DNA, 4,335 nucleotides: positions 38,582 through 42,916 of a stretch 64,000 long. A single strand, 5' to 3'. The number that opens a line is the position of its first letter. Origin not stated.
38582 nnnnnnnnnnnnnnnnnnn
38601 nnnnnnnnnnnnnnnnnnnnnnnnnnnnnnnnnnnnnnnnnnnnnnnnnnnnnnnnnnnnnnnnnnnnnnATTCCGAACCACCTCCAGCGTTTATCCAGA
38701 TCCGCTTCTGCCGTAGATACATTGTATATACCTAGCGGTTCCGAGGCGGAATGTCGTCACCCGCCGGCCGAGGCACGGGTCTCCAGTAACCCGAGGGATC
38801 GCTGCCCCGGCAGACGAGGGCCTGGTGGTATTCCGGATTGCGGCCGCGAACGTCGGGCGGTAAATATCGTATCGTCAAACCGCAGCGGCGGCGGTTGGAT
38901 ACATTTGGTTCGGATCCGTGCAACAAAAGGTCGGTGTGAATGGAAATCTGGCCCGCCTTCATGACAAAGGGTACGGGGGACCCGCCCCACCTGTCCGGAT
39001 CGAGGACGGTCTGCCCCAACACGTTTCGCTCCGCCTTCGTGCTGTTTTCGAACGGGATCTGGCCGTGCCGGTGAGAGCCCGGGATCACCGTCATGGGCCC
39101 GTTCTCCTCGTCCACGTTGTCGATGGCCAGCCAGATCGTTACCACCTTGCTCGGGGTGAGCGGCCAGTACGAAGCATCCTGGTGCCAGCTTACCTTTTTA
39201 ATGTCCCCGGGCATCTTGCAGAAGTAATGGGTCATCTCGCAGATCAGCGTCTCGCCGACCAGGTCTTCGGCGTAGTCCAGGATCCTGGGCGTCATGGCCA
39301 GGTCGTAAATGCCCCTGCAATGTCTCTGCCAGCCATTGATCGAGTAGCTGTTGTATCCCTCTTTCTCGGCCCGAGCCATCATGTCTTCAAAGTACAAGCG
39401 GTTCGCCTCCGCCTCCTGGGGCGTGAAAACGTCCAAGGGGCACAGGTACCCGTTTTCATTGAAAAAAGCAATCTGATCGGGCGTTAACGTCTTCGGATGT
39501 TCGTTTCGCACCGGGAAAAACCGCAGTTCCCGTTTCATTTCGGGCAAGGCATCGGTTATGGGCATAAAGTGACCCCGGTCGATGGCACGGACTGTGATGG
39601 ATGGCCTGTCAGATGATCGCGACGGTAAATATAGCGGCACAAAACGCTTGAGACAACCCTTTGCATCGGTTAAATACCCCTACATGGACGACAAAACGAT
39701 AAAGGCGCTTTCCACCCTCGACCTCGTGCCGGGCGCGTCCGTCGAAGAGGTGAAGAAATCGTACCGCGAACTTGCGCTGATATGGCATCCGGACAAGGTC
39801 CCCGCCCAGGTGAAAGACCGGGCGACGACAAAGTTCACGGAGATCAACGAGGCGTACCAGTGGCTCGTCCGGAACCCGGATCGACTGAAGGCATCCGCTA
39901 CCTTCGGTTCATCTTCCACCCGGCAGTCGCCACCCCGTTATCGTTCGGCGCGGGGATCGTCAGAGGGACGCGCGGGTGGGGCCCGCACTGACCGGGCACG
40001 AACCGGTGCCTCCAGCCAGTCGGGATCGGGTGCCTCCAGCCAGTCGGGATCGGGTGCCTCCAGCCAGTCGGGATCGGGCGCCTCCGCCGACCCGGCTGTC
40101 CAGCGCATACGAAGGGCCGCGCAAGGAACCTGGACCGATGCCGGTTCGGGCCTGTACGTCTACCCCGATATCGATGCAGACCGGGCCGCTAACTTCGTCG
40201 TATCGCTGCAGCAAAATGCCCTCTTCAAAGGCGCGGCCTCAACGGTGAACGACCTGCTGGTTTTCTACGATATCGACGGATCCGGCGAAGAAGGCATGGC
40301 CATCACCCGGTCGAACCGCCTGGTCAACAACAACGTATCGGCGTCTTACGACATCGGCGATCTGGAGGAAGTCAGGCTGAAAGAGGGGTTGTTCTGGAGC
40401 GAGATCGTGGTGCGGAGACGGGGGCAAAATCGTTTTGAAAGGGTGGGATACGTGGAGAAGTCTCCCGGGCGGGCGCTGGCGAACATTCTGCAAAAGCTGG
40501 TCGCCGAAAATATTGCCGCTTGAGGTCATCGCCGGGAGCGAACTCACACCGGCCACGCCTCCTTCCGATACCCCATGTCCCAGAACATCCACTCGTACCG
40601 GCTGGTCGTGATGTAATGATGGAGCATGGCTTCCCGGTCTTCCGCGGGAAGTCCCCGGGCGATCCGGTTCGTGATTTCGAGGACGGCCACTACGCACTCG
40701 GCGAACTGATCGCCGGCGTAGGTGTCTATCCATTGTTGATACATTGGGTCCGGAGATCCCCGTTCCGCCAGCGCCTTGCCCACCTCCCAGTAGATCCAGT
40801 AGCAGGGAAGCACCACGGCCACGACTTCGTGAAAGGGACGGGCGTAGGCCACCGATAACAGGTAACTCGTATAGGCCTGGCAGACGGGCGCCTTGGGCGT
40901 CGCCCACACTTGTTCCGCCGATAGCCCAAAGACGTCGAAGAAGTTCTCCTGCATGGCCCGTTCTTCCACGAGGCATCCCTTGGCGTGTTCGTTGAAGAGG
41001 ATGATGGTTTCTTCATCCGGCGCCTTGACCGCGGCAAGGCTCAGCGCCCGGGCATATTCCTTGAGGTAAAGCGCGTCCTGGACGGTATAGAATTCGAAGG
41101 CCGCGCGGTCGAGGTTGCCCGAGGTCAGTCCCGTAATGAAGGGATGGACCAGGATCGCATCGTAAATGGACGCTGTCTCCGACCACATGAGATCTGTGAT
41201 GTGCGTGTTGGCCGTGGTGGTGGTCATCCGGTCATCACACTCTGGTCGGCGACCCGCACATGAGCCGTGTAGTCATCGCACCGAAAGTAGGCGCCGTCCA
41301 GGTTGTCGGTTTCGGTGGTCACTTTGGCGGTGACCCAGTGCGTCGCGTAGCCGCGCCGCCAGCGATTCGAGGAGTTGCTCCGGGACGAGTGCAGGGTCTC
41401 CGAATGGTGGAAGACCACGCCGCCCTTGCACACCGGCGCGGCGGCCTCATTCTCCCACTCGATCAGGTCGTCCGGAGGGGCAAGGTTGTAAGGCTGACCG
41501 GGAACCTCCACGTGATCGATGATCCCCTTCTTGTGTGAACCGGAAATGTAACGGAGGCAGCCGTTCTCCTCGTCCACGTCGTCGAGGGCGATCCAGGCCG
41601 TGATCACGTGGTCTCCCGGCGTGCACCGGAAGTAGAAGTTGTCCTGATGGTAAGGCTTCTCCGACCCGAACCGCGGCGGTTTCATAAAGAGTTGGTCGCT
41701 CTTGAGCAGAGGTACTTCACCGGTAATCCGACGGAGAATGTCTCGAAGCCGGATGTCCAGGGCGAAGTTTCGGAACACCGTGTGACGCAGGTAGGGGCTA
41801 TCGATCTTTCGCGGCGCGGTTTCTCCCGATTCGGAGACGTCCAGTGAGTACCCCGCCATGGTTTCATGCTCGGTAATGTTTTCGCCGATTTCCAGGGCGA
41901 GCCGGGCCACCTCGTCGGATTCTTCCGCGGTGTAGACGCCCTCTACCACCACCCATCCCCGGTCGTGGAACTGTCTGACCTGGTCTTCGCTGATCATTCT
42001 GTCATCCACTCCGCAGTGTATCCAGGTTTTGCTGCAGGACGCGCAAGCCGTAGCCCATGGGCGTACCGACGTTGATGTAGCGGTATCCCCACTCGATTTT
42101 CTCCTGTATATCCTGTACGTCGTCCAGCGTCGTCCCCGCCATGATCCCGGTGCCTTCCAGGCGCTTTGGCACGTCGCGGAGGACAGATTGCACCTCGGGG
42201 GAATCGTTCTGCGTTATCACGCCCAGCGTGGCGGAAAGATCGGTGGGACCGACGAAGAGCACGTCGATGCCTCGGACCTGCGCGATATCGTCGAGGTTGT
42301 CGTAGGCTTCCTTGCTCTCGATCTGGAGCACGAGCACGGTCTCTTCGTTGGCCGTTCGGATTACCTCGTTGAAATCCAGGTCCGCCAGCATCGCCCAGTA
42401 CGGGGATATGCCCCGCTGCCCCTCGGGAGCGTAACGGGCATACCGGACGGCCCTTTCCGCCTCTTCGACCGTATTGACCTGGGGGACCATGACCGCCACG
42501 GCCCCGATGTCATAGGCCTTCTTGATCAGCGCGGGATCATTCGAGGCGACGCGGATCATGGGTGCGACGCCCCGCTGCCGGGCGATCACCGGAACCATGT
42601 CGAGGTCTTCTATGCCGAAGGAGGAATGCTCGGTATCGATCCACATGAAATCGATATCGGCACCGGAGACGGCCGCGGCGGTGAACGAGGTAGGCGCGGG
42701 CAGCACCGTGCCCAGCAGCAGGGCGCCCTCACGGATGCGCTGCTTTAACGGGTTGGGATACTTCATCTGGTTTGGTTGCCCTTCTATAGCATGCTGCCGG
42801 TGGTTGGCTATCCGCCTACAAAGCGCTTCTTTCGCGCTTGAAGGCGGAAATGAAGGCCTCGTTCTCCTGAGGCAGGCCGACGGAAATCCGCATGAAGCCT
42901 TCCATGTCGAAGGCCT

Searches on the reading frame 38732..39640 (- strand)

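Call 38: search_protein_families(library=pfam, proteins=[window:38732-39640:-], max_evalue=0.001)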
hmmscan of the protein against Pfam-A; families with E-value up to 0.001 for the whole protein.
window:38732-39640:- (302 aa): 1 family
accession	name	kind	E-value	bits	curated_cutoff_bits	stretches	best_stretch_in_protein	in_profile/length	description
PF05721.19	PhyH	-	1.2e-28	101.3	22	1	60-252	1-211/213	Phytanoyl-CoA dioxygenase (PhyH)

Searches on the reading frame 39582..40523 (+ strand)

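Call 38: search_protein_families(library=pfam, proteins=[window:39582-40523:+], max_evalue=0.001)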
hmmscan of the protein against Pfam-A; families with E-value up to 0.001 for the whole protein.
window:39582-40523:+ (313 aa): 1 family
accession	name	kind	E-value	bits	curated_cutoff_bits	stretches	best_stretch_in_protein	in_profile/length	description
PF00226.36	DnaJ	-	2.3e-13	50.4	27.8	1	45-98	5-56/63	DnaJ domain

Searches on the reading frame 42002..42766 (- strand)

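Call 38: search_protein_families(library=pfam, proteins=[window:42002-42766:-], max_evalue=0.001)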
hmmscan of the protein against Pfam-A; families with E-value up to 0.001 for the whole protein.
window:42002-42766:- (254 aa): 1 family
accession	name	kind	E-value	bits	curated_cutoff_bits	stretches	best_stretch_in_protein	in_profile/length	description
PF03328.21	HpcH_HpaI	-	2.8e-31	109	25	1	29-235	13-213/221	HpcH/HpaI aldolase/citrate lyase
